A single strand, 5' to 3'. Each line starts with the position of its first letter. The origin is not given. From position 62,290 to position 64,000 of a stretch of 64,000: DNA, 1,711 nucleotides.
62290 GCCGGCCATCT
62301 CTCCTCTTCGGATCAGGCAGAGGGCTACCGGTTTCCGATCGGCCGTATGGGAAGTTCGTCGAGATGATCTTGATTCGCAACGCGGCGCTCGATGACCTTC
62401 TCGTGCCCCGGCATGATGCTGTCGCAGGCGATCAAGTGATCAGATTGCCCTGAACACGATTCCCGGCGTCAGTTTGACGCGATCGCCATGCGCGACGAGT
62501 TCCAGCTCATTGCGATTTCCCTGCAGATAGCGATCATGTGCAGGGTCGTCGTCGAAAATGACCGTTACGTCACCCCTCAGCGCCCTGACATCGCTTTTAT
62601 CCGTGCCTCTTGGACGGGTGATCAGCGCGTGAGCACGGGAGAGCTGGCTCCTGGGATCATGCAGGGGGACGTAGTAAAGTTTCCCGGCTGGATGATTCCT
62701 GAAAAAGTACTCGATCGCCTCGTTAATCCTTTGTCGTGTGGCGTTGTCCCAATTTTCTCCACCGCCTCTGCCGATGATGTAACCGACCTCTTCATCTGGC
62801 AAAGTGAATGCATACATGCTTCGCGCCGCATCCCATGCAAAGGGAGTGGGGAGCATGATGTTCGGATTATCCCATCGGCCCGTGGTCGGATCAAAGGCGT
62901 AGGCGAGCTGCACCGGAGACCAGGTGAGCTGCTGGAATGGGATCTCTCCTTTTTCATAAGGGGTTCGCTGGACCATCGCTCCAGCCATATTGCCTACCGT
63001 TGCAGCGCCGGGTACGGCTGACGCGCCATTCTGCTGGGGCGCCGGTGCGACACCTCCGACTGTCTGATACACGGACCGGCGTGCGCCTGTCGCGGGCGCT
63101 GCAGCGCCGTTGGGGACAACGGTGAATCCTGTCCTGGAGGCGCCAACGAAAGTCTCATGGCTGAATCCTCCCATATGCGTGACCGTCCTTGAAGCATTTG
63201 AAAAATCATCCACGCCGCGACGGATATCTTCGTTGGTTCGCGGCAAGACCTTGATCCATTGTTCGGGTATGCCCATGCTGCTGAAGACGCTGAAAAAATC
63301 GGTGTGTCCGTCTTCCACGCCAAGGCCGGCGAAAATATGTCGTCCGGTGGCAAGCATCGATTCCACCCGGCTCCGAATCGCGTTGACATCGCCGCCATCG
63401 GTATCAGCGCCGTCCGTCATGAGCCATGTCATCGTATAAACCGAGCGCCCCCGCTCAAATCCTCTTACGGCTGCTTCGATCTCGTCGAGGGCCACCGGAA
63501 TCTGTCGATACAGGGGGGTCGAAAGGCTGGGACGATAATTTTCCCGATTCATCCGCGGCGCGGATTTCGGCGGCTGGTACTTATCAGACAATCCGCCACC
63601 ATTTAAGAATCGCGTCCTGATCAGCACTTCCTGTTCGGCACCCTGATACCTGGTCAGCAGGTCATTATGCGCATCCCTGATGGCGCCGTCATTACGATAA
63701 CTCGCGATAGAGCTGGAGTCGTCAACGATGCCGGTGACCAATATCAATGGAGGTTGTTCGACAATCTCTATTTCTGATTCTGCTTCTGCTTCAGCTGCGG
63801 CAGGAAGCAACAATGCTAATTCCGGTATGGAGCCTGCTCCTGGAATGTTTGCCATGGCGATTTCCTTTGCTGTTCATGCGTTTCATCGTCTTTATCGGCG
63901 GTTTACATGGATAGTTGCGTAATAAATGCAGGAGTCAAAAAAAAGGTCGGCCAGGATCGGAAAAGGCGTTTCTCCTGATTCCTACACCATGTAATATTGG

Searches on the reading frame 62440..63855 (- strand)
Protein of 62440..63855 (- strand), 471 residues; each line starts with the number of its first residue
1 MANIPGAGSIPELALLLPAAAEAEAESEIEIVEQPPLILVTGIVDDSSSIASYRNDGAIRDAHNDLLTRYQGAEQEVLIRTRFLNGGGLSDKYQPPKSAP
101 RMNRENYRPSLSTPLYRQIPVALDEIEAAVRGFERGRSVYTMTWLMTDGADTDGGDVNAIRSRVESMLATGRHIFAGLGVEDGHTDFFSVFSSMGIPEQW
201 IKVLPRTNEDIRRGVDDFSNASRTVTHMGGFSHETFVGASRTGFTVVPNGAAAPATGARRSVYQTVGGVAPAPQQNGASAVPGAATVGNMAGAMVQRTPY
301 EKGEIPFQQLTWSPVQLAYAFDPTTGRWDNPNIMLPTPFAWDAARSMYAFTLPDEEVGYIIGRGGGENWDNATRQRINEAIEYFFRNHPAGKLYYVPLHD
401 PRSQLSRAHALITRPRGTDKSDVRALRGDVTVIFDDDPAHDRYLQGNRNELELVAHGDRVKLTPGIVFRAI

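Call 43: find_encoding_contigs(protein=window:62440-63855:-, flank=10000, max_places=4)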
Protein window:62440-63855:- (471 aa): 4 contigs read that carry it; 2 places shown.
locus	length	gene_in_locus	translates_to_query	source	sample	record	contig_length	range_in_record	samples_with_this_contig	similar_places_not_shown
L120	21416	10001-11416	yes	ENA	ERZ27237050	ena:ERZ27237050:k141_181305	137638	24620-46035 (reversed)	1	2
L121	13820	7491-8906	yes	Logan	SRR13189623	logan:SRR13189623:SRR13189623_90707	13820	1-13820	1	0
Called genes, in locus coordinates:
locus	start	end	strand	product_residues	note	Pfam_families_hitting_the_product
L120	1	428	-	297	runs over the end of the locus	PF02899:Phage_int_SAM_1, PF13495:Phage_int_SAM_4 (weak), PF00589:Phage_integrase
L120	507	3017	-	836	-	PF00343:Phosphorylase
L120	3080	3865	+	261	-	PF07264:EI24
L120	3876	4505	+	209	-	PF13847:Methyltransf_31, PF24675:NpmA, PF02390:Methyltransf_4, PF13649:Methyltransf_25 (weak)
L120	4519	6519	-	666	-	PF00723:Glyco_hydro_15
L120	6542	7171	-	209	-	PF02525:Flavodoxin_2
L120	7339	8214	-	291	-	PF01790:LGT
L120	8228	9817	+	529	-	-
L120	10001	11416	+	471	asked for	-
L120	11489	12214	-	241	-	-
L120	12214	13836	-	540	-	-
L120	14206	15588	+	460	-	PF23227:HEAT_MROH2B_C (faint), PF03130:HEAT_PBS (faint), PF13513:HEAT_EZ (faint), PF02985:HEAT (faint), PF00514:Arm (faint), PF12717:Cnd1 (faint), PF13646:HEAT_2, PF13646:HEAT_2, +3 more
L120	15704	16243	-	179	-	PF01227:GTP_cyclohydroI, PF14489:QueF (weak)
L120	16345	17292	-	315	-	PF03773:ArsP_1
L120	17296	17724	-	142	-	PF01451:LMWPc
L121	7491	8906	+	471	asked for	-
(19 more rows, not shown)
